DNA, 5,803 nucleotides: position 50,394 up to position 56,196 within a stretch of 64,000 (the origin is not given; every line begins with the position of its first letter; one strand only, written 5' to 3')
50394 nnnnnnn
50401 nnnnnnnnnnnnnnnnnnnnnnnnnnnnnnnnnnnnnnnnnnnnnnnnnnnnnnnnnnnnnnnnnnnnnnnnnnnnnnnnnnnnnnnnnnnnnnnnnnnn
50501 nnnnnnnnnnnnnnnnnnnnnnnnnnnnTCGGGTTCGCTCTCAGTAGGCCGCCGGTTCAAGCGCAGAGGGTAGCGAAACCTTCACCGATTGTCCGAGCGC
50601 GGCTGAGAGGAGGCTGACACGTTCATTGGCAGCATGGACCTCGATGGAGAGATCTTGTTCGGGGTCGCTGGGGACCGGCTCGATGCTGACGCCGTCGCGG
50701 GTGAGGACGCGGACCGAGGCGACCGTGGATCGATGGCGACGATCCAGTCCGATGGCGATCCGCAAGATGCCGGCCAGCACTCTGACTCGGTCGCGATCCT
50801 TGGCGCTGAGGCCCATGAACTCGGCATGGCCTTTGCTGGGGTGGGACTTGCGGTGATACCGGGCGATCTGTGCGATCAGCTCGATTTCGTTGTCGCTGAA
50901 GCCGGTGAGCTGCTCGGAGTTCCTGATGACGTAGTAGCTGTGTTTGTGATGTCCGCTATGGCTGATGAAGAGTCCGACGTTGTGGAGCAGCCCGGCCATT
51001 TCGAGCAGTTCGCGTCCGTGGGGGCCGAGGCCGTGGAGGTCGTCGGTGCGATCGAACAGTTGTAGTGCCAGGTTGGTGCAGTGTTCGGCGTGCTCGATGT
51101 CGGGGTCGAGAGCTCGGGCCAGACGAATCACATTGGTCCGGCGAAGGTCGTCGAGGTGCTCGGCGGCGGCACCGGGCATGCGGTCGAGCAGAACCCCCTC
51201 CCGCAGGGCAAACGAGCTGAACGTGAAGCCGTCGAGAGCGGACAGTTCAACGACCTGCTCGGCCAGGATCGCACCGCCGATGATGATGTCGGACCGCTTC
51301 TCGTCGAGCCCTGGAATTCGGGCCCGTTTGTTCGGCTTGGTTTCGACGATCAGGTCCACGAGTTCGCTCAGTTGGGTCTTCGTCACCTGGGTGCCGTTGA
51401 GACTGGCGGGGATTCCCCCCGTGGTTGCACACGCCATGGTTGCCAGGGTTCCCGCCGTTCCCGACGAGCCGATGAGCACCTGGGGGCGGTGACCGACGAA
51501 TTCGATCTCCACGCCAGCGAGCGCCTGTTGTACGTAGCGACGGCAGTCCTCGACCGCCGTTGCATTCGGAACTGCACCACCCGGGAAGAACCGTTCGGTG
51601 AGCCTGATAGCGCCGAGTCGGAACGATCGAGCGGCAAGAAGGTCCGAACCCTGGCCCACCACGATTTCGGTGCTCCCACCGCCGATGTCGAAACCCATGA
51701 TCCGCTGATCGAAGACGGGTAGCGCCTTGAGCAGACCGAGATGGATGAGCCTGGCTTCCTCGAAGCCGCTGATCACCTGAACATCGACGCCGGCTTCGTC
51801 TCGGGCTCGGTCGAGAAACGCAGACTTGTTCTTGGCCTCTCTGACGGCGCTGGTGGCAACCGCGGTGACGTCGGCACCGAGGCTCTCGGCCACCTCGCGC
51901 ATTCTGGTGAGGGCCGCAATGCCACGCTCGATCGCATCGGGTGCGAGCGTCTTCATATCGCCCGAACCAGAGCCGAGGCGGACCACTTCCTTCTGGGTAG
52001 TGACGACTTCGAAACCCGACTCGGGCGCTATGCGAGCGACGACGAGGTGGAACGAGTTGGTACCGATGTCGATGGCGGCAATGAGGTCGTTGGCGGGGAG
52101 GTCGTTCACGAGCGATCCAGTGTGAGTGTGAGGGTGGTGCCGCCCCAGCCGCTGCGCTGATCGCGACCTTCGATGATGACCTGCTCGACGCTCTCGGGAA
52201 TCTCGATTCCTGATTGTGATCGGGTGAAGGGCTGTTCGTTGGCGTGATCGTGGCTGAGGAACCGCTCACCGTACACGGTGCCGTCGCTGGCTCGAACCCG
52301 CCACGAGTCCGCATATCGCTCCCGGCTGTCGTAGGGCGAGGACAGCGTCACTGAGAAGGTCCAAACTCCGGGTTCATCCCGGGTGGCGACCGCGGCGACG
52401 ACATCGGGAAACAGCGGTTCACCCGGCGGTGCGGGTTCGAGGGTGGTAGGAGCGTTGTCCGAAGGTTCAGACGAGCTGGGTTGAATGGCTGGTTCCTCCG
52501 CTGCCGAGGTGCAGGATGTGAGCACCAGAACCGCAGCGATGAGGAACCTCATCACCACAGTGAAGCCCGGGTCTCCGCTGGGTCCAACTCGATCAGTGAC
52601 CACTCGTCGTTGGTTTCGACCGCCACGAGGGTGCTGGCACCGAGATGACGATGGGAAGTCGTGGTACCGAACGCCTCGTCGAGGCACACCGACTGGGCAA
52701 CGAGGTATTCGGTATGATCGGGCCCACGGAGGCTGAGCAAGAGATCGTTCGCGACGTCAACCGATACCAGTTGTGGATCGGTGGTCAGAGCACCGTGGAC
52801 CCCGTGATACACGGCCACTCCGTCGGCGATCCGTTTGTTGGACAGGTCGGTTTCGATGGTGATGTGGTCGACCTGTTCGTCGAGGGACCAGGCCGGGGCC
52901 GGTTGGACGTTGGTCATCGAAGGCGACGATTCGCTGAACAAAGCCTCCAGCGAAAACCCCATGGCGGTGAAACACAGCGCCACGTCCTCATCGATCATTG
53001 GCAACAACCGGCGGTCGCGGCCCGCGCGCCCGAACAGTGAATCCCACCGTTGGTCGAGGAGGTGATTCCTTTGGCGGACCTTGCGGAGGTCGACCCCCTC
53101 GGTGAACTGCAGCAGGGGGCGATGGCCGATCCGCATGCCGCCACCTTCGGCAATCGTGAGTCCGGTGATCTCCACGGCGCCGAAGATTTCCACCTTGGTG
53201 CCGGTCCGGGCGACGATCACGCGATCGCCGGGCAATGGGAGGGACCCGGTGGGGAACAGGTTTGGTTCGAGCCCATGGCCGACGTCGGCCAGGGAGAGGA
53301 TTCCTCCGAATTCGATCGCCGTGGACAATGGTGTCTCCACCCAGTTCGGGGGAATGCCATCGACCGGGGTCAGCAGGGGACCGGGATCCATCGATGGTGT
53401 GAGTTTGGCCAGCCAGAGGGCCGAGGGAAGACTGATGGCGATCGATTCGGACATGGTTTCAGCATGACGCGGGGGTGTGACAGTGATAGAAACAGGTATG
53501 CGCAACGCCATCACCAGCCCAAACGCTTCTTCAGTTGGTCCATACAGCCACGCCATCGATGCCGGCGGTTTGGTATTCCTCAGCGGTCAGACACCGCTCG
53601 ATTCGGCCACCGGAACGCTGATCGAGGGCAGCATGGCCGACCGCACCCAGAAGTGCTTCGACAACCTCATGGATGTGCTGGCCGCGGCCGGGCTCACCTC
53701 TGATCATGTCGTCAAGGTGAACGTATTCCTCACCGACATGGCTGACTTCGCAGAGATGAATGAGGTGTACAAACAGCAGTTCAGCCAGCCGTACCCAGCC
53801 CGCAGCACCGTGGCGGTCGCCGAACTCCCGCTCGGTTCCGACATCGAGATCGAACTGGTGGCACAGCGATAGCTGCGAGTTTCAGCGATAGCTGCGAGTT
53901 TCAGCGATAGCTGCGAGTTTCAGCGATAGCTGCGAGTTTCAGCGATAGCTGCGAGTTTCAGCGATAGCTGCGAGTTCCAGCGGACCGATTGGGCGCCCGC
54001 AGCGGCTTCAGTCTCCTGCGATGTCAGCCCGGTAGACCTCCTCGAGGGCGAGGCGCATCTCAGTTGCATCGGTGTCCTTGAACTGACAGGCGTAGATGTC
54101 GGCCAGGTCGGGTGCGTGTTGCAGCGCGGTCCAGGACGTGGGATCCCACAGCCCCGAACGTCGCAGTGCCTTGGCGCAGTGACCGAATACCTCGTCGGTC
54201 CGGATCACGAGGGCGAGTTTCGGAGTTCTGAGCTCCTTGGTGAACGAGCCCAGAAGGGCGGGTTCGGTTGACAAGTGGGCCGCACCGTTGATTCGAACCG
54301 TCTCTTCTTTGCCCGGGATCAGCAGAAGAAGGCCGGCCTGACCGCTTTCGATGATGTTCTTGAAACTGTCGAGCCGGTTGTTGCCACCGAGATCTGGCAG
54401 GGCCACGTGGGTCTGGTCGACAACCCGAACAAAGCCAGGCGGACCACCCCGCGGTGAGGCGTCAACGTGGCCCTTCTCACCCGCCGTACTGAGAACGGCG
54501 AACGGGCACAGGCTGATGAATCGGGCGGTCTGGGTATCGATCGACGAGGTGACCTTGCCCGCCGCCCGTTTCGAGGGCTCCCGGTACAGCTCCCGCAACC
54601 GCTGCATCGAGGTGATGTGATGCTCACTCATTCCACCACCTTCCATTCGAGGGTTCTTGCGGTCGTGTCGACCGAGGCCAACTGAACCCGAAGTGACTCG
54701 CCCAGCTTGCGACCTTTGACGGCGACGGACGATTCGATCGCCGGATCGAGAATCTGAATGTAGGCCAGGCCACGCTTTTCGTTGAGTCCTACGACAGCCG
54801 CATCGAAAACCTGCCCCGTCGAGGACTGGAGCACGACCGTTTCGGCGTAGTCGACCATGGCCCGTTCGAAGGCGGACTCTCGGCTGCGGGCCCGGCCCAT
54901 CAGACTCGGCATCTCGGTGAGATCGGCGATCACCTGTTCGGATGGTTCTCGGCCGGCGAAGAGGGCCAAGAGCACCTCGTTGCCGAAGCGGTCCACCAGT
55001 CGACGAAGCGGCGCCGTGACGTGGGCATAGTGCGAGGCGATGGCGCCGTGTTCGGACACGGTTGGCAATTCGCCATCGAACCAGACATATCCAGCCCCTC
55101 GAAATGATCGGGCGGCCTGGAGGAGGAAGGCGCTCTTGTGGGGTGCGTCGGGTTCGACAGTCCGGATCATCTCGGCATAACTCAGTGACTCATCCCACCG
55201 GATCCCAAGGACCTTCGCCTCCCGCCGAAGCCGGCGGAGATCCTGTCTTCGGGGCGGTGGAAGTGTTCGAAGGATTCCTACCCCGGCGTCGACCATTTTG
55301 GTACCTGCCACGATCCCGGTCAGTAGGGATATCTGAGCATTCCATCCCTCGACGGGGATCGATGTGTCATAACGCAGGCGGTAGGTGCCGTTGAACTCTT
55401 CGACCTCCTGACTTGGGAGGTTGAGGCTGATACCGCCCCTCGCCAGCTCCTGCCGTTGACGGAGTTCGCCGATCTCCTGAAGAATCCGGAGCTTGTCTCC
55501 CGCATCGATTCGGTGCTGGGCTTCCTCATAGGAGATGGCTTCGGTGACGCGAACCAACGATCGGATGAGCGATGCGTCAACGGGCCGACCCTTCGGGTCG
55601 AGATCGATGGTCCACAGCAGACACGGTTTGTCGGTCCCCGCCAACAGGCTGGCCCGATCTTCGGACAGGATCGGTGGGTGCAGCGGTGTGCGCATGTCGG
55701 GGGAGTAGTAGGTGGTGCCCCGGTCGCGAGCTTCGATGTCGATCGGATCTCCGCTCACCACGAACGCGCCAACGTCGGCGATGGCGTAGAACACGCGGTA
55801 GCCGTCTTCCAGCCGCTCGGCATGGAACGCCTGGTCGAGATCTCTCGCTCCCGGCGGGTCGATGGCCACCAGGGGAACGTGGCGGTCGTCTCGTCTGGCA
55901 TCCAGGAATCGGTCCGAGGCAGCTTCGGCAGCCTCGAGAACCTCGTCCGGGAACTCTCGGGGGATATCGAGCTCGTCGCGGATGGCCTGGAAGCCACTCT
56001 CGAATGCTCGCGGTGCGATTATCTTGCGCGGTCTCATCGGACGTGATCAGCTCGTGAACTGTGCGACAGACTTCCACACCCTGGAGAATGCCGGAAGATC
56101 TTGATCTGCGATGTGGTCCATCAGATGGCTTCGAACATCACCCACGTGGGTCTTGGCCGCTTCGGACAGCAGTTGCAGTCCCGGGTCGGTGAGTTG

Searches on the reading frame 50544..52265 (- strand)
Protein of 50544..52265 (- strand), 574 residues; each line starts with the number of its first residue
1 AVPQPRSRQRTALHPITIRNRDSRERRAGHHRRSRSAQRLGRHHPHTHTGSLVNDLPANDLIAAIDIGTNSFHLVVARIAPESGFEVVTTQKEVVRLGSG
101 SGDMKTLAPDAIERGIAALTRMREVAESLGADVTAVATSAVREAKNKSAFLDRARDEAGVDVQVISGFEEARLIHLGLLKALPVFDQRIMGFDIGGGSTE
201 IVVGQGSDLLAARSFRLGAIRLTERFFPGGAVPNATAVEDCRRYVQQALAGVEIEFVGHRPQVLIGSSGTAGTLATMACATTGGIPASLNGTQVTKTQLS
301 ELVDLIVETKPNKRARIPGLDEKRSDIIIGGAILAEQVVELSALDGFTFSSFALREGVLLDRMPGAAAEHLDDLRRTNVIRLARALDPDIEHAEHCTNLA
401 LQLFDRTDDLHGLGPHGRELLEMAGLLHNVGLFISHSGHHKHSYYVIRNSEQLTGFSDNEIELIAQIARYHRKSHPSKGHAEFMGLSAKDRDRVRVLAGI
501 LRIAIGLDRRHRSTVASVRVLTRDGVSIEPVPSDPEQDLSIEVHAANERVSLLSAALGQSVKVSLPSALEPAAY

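Call 70: search_protein_families(library=pfam, proteins=[window:50544-52265:-], max_evalue=0.0001)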
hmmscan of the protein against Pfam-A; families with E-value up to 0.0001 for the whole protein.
window:50544-52265:- (574 aa): 3 families
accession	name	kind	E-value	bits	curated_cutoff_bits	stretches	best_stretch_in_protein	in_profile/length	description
PF02541.22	Ppx-GppA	-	4.1e-60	204.1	27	1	75-364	1-283/285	Ppx/GppA phosphatase family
PF21447.3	Ppx-GppA_III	-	2.7e-32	112.5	27.3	1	375-520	2-145/177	Ppx/GppA phosphatase, domain III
PF01966.28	HD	-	1.7e-07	31.9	22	1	390-494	2-100/116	HD domain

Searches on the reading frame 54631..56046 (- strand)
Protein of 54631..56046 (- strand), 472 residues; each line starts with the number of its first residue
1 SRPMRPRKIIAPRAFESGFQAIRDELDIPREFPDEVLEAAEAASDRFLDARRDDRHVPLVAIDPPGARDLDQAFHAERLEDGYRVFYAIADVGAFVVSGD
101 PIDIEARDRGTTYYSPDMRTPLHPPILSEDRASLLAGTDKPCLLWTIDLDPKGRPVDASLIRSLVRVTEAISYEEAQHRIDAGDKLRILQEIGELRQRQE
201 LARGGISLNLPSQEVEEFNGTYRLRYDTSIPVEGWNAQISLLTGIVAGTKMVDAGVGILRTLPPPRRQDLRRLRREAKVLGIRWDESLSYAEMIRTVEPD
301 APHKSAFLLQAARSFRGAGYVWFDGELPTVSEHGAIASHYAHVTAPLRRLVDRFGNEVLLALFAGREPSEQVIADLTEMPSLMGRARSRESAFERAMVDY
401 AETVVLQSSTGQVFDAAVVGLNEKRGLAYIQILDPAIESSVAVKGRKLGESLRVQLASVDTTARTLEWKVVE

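Call 70: search_protein_families(library=pfam, proteins=[window:54631-56046:-], max_evalue=0.0001)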
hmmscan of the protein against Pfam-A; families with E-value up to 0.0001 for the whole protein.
window:54631-56046:- (472 aa): 2 families
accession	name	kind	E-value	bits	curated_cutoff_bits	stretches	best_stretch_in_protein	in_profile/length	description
PF00773.25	RNB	-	1.9e-42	146.2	29.3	1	51-353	1-314/326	RNB domain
PF18614.7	RNase_II_C_S1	-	1.8e-11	44.1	26.6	1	412-468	1-56/59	RNase II-type exonuclease C-terminal S1 domain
